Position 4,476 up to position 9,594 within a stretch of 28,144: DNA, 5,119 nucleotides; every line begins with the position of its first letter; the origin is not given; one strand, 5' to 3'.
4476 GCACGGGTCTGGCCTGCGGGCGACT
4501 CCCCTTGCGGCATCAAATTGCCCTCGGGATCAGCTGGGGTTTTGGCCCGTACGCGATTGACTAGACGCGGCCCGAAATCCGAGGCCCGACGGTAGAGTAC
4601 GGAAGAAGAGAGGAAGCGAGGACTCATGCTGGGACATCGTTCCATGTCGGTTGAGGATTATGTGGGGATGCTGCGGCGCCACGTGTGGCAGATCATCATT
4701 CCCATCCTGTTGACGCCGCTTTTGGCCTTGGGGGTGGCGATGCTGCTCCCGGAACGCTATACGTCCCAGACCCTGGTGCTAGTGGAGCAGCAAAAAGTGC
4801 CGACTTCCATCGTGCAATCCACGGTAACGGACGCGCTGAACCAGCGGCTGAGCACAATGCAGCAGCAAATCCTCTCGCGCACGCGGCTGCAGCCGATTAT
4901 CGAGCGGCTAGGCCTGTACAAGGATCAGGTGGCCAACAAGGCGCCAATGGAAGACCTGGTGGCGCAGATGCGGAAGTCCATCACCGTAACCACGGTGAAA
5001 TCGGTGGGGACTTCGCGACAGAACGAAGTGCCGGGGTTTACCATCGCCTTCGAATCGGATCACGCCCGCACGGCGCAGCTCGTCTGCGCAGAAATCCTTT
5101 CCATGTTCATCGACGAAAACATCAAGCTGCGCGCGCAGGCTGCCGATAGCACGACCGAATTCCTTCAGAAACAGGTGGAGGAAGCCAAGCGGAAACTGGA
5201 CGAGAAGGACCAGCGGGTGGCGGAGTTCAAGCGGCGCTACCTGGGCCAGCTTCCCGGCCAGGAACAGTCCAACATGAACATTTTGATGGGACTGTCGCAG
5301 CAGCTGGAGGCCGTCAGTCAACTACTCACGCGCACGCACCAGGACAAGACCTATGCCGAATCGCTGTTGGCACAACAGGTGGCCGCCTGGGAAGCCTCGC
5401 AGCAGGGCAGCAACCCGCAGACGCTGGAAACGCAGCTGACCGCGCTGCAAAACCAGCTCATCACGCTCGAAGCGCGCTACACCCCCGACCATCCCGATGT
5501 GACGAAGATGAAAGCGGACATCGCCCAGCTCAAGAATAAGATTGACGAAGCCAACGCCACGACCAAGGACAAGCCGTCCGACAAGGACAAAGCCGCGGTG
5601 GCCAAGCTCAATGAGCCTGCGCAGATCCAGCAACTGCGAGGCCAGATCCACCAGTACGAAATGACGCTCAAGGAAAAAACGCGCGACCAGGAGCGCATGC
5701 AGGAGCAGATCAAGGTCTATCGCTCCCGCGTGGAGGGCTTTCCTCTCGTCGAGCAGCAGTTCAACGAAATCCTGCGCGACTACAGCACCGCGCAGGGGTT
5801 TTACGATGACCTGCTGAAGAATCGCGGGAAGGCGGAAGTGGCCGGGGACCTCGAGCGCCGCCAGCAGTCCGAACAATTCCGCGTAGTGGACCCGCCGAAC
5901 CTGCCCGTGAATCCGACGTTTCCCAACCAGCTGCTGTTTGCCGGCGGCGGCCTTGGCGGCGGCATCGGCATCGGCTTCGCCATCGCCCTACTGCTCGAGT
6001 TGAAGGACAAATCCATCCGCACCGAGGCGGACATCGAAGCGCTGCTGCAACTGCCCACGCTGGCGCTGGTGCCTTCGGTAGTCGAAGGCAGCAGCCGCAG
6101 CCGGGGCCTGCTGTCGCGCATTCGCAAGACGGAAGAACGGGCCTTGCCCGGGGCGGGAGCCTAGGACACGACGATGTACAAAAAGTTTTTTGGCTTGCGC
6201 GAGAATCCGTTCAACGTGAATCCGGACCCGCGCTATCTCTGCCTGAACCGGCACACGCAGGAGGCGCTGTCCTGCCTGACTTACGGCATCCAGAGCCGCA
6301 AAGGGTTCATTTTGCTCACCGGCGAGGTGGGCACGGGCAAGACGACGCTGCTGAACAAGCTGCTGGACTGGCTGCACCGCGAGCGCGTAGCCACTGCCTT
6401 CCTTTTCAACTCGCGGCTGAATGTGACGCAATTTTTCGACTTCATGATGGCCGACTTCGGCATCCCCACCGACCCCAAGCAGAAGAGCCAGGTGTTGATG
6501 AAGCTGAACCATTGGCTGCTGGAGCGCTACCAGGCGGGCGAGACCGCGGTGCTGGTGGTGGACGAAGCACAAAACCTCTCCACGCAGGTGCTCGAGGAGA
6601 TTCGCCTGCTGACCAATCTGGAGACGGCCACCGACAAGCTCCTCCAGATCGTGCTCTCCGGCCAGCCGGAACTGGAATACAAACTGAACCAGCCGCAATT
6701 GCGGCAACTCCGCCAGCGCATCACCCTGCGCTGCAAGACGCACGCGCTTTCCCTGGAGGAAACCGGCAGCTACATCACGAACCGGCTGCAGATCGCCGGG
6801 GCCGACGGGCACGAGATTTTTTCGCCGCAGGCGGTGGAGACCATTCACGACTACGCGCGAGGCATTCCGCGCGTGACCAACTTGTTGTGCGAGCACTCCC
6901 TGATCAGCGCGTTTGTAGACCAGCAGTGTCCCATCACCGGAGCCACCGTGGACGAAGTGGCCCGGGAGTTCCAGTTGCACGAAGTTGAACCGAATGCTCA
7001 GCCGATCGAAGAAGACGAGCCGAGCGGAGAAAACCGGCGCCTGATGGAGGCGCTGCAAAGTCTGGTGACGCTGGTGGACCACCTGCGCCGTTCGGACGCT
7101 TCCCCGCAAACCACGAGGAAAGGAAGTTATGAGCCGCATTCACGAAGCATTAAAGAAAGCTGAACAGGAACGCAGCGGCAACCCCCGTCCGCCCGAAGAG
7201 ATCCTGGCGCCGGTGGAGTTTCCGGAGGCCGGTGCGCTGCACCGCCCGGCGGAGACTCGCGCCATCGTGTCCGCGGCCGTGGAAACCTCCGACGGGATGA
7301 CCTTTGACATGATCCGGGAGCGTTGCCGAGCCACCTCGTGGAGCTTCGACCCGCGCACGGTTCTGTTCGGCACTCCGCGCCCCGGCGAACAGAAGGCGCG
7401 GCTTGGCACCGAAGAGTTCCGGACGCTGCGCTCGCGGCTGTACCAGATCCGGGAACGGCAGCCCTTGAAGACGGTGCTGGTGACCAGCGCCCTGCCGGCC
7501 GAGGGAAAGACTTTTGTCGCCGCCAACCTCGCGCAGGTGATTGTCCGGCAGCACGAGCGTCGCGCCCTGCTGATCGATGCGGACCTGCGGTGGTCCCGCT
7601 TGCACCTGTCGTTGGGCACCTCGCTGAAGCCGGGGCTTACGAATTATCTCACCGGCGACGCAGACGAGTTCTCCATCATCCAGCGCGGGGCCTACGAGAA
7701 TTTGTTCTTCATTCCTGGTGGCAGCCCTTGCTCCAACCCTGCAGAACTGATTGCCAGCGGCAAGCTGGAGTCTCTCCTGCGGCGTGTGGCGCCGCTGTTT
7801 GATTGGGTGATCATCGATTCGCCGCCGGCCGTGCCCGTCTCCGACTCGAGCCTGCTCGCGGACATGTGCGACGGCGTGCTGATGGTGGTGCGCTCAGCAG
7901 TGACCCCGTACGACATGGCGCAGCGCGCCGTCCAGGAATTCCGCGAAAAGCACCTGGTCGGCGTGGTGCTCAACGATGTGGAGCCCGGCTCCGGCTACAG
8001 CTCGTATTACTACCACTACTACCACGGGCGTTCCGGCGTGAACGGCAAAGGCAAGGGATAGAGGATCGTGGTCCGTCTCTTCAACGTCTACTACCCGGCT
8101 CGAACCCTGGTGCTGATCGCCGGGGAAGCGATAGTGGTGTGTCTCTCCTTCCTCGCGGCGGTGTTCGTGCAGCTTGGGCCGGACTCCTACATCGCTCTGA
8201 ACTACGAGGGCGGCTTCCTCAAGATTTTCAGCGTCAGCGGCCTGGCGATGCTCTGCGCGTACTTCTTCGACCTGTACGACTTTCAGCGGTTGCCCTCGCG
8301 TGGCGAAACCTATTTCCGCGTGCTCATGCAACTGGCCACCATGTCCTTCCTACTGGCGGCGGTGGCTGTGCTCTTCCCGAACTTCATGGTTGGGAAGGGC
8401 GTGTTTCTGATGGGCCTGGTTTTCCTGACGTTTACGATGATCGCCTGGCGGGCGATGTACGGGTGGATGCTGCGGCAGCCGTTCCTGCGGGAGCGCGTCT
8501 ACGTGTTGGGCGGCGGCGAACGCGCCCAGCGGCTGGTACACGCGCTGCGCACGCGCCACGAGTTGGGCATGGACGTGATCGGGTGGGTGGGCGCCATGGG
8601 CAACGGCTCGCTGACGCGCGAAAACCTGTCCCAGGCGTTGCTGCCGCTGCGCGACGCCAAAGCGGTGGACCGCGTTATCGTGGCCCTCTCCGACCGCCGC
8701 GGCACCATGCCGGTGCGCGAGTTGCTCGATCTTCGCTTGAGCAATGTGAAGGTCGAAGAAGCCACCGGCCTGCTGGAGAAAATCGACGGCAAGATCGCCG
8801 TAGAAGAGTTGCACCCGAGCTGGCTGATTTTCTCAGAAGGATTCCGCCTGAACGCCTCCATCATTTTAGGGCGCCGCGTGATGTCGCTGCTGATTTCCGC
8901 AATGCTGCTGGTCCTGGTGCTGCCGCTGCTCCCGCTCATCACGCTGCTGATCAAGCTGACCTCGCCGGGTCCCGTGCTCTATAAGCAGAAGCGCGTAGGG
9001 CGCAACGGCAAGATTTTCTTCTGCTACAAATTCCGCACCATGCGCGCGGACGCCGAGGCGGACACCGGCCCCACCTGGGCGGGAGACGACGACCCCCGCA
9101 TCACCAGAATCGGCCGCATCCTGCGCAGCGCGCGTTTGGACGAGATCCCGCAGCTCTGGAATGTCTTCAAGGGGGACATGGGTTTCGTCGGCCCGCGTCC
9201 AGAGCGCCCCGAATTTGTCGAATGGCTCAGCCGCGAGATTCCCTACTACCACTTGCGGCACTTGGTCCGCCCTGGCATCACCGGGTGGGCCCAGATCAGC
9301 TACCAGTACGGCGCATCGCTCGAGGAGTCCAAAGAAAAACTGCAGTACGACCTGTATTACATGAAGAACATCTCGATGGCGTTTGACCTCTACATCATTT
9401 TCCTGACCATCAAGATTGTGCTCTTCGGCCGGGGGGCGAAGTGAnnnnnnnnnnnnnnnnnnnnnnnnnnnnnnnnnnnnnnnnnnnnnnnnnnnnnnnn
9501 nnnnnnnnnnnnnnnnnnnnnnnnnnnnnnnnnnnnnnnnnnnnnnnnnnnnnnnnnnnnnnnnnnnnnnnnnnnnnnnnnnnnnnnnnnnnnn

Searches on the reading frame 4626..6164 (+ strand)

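Call 4: search_protein_families(library=pfam, proteins=[window:4626-6164:+], max_evalue=0.01)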
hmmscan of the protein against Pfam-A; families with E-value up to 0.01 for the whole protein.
window:4626-6164:+ (512 aa): 4 families
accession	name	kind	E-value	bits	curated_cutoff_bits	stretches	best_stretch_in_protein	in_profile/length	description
PF02706.20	Wzz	-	7.3e-10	39.5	25.5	1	7-91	3-87/91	Chain length determinant protein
PF05557.18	MAD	-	0.0043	15.9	30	1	245-382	24-161/661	Mitotic checkpoint protein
PF13807.11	GNVR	-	0.0047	17.3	27.7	0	377-456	4-79/82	G-rich domain on putative tyrosine kinase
PF13189.12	Cytidylate_kin2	-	0.0061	17.2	28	0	146-211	98-163/176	Cytidylate kinase-like family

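Call 6: search_protein_families(library=ncbifam, proteins=[window:4626-6164:+], max_evalue=0.01)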
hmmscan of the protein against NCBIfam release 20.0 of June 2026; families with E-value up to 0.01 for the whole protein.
window:4626-6164:+ (512 aa): 8 families
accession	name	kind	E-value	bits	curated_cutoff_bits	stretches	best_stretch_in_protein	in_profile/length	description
TIGR03007.1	pepcterm_ChnLen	equivalog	1e-77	261.5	278.85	1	9-493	3-471/498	XrtA system polysaccharide chain length determinant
TIGR03017.1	EpsF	equivalog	5.3e-22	78.1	422.75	1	7-482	1-443/444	chain length determinant protein EpsF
TIGR01005.1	eps_transp_fam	subfamily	1.8e-12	46.3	411.7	1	165-484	184-479/754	exopolysaccharide transport protein family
NF041864.1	EpsV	equivalog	6.2e-10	38.2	800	1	409-480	408-479/484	PCP family exopolysaccharide biosynthesis protein EpsV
TIGR01006.1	polys_exp_MPA1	subfamily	1.1e-07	31.5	296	1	429-484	168-223/226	CspC family polysaccharide chain length determinant protein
TIGR02168.1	SMC_prok_B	equivalog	0.00032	18.6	567.35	1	169-372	275-936/1181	chromosome segregation protein SMC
NF008568.0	PRK11519.1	equivalog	0.0022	16.2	1068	0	138-228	230-321/720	tyrosine-protein kinase Wzc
NF010760.0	PRK14163.1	equivalog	0.0043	16.8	240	1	316-372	24-80/217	nucleotide exchange factor GrpE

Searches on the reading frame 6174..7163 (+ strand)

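Call 4: search_protein_families(library=pfam, proteins=[window:6174-7163:+], max_evalue=0.01)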
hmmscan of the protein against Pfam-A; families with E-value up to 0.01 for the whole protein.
window:6174-7163:+ (329 aa): 27 families (the best 25 are shown)
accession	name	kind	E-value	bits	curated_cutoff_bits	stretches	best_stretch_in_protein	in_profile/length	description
PF13401.12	AAA_22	-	1.1e-28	100.5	27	1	41-169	3-128/130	AAA domain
PF13191.12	AAA_16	-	1.1e-08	36.3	32.6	1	38-156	18-164/167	AAA ATPase domain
PF13604.12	AAA_30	-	1.2e-06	28.8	27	1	38-155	13-118/191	AAA domain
PF05970.20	PIF1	-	1.3e-06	28.6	25.9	1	38-143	17-122/223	PIF1-like helicase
PF25199.1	nSTAND_NTPase5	-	6.8e-06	26.4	34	1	40-161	38-130/145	Novel STAND NTPase 5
PF00437.27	T2SSE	-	1.3e-05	24.5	24.9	1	30-71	129-170/370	Type II/IV secretion system protein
PF07728.20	AAA_5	-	2.1e-05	25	22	1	46-148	2-92/139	AAA domain (dynein-related subfamily)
PF05729.18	NACHT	-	3.5e-05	24.2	26.7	1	46-147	3-100/167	NACHT domain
PF13245.12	AAA_19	-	4.3e-05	24.2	25.1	0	42-71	10-39/134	AAA domain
PF12775.13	AAA_7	-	6.8e-05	22.9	25.8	1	42-93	32-84/181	P-loop containing dynein motor region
PF25201.1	nSTAND6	-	6.9e-05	23.4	27.7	1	42-138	17-116/148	Novel STAND NTPase 6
PF09848.15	SLFN-g3_helicase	-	0.00013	21.9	24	1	45-138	3-94/354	Schlafen group 3, DNA/RNA helicase domain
PF03205.20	MobB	-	0.00055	20.3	26.6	0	47-72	3-28/133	Molybdopterin guanine dinucleotide synthesis protein B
PF24883.2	NPHP3_N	-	0.00068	20.3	24.8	1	41-81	20-60/164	Nephrocystin 3, N-terminal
PF20720.3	nSTAND3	-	0.00075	19.7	27.2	1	41-72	15-46/155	Novel STAND NTPase 3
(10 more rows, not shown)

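Call 6: search_protein_families(library=ncbifam, proteins=[window:6174-7163:+], max_evalue=0.01)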
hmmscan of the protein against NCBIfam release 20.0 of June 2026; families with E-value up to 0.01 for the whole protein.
window:6174-7163:+ (329 aa): 10 families
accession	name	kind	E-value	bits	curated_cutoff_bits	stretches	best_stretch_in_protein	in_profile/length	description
TIGR03015.1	pepcterm_ATPase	hypoth_equivalog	2.6e-88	295.9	324.5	1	1-267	1-267/269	XrtA/PEP-CTERM system-associated ATPase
NF041000.1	ATPase_ComGA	equivalog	0.00012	21.2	300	1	29-67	114-152/267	competence type IV pilus ATPase ComGA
NF011057.0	PRK14489.1-2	subfamily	0.00051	19.4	541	0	43-84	202-243/363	bifunctional molybdenum cofactor guanylyltransferase MobA/molybdopterin-guanine dinucleotide biosynthesis adaptor protein MobB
TIGR00959.1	ffh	equivalog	0.00092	18.1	473.2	1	42-156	98-217/428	signal recognition particle protein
TIGR01420.1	pilT_fam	subfamily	0.0021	17.3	319.1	1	39-71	118-150/343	PilT/PilU family type 4a pilus ATPase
TIGR02782.1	TrbB_P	equivalog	0.0023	17.2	304.55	1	6-69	100-162/303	P-type conjugative transfer ATPase TrbB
TIGR01447.1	recD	equivalog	0.0034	16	310.15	1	36-69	156-189/597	exodeoxyribonuclease V subunit alpha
NF010248.0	PRK13695.1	equivalog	0.0036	17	156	1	46-72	6-32/180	NTPase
TIGR04521.1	ECF_ATPase_2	equivalog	0.0037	16.4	330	0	27-63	16-51/279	energy-coupling factor transporter ATPase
TIGR03819.1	heli_sec_ATPase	hypoth_equivalog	0.0075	15.5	373.15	0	39-70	174-206/340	TadA family conjugal transfer-associated ATPase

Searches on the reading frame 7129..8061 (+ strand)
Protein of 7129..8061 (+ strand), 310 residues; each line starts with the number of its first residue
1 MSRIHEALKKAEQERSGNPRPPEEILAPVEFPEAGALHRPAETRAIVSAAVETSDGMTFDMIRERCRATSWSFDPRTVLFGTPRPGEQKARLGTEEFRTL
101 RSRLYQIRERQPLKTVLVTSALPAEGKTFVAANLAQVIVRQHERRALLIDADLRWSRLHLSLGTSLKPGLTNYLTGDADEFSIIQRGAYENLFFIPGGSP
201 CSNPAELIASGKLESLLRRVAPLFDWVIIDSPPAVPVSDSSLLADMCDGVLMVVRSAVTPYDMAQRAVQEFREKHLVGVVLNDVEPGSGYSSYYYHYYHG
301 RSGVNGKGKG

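Call 4: search_protein_families(library=pfam, proteins=[window:7129-8061:+], max_evalue=0.01)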
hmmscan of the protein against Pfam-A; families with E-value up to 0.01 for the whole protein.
window:7129-8061:+ (310 aa): 3 families
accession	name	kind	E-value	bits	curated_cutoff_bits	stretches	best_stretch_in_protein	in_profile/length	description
PF13614.12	AAA_31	-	4e-06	27.3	27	1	126-254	14-147/177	AAA domain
PF01656.29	CbiA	-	2.5e-05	24.7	25.4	1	125-287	10-86/125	CobQ/CobB/MinD/ParA nucleotide binding domain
PF06564.18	CBP_BcsQ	-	0.002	18.1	21.3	1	125-268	13-160/234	Cellulose biosynthesis protein BcsQ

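Call 6: search_protein_families(library=ncbifam, proteins=[window:7129-8061:+], max_evalue=0.01)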
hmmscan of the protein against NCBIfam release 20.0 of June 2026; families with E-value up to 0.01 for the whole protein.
window:7129-8061:+ (310 aa): 11 families
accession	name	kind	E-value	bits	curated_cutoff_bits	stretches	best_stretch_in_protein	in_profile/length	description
TIGR03018.1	pepcterm_TyrKin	hypoth_equivalog_domain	3e-41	141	230.65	1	93-282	11-207/207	XrtA-associated tyrosine autokinase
TIGR01007.1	eps_fam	subfamily_domain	6.9e-36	123.7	108.05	1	95-297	1-203/204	polysaccharide biosynthesis tyrosine autokinase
NF008568.0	PRK11519.1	equivalog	2.4e-32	112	1068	1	91-302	504-717/720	tyrosine-protein kinase Wzc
TIGR03029.1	EpsG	equivalog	2e-29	102.6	313.8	1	94-282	84-273/274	chain length determinant protein tyrosine kinase EpsG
TIGR01005.1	eps_transp_fam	subfamily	2.8e-27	95.3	411.7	1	94-300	527-738/754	exopolysaccharide transport protein family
NF007350.0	PRK09841.1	equivalog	4.2e-26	91.3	1248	1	94-299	512-719/726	tyrosine-protein kinase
TIGR03371.1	cellulose_yhjQ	equivalog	2.6e-11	43.5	157.85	1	114-287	2-181/246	cellulose biosynthesis protein BcsQ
TIGR01969.1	minD_arch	subfamily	8.8e-10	38.2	201.75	1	116-284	3-170/251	cell division ATPase MinD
TIGR01968.1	minD_bact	equivalog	1.6e-07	30.9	212.9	1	115-267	3-154/261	septum site-determining protein MinD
NF041546.1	ParA_partition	equivalog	1.3e-06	28.2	180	0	209-267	62-119/203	ParA family partition ATPase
TIGR03815.1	CpaE_hom_Actino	equivalog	0.00018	20.8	154.45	0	115-171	113-168/340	septum site-determining protein Ssd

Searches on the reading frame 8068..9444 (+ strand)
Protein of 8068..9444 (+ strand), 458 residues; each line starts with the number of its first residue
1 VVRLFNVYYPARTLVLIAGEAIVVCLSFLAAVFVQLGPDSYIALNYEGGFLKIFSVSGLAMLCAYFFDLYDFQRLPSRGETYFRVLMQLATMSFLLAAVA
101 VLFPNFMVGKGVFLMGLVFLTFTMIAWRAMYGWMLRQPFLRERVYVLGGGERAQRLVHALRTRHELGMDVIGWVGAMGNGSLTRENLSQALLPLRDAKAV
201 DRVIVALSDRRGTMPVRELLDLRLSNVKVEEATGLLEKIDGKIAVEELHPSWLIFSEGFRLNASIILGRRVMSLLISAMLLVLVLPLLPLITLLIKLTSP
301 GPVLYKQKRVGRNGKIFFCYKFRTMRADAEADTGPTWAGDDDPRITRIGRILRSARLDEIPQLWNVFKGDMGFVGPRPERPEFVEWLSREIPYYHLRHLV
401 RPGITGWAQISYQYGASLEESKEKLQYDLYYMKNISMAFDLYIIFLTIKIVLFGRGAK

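Call 4: search_protein_families(library=pfam, proteins=[window:8068-9444:+], max_evalue=0.01)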
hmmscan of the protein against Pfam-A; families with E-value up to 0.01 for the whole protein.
window:8068-9444:+ (458 aa): 2 families
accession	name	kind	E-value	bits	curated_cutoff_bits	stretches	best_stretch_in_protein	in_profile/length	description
PF02397.22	Bac_transf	-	1.2e-66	224.1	27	1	269-452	1-178/179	Bacterial sugar transferase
PF13727.12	CoA_binding_3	-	9.7e-07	29.4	25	1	66-208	2-150/175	CoA-binding domain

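Call 6: search_protein_families(library=ncbifam, proteins=[window:8068-9444:+], max_evalue=0.01)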
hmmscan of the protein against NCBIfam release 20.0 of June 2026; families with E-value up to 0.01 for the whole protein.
window:8068-9444:+ (458 aa): 10 families
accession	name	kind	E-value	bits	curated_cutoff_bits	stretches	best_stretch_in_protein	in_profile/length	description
TIGR03013.1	EpsB_2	subfamily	4.2e-136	454.6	393.35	1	20-458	3-443/443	TIGR03013 family XrtA/PEP-CTERM system glycosyltransferase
TIGR03025.1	EPS_sugtrans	subfamily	1.5e-119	400.2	295.55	1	21-458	4-445/445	exopolysaccharide biosynthesis polyprenyl glycosylphosphotransferase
TIGR03023.1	WcaJ_sugtrans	equivalog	4e-92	309.9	410.75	1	21-457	4-452/453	undecaprenyl-phosphate glucose phosphotransferase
TIGR03022.1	WbaP_sugtrans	subfamily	5.2e-66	223.8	403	2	341-457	345-455/456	undecaprenyl-phosphate galactose phosphotransferase WbaP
NF007518.0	PRK10124.1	equivalog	1e-54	186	684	1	52-448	52-454/464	undecaprenyl-phosphate glucose phosphotransferase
NF050817.1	PolSacchBiosHfsE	equivalog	5.3e-47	160.6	750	1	56-453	53-461/467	polysaccharide biosynthesis protein HfsE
NF052601.1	undeca_RfbP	equivalog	2.9e-45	154.4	330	2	341-455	131-239/244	undecaprenyl-phosphate galactose phosphotransferase family protein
NF041877.1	EPS_EpsZ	equivalog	3.9e-38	131.3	800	1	269-457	266-458/459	exopolysaccharide biosynthesis polyisoprenyl-phosphate hexose-1-phosphate transferase EpsZ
NF011751.0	PRK15204.1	equivalog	3e-34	118.5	907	1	269-457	280-475/476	undecaprenyl-phosphate galactose phosphotransferase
NF045514.1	glycotran_HepC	equivalog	4.5e-24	84.9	140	1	266-378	114-211/220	heterocyst development glycosyltransferase HepC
